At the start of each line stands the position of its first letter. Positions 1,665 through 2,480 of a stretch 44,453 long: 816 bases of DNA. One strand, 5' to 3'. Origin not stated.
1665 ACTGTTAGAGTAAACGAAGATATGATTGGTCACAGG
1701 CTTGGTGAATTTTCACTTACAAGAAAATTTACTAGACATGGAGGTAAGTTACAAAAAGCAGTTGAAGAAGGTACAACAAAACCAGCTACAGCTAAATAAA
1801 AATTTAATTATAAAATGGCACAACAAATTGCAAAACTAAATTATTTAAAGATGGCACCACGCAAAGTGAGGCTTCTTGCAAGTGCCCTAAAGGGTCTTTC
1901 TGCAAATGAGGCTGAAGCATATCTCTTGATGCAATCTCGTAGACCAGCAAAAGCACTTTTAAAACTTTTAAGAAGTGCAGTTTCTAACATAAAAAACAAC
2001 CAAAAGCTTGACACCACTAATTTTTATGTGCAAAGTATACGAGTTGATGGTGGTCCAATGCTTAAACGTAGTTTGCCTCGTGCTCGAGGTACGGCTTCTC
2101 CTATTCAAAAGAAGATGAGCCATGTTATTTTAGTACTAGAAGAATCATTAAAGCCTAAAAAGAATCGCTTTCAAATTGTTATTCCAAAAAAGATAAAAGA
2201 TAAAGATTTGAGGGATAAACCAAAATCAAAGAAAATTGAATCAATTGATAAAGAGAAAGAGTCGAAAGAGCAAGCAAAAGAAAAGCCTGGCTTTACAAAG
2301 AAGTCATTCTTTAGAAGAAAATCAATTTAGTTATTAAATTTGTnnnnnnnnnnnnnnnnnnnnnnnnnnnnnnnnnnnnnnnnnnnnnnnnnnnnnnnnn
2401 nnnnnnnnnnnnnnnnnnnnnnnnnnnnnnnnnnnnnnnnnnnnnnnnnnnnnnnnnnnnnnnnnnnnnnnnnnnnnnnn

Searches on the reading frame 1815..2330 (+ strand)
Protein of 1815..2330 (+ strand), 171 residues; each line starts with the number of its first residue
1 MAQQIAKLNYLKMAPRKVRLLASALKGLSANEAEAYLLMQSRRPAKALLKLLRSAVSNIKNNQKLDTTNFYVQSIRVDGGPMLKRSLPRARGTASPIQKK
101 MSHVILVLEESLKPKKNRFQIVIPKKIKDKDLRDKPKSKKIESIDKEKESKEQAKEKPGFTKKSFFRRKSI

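Call 14: search_protein_families(library=pfam, proteins=[window:1815-2330:+], max_evalue=0.001)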
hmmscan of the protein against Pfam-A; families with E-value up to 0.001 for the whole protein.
window:1815-2330:+ (171 aa): 1 family
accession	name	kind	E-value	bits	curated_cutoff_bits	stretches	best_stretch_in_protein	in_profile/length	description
PF00237.24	Ribosomal_L22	-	2.2e-28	98.9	28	1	6-109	1-104/104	Ribosomal protein L22p/L17e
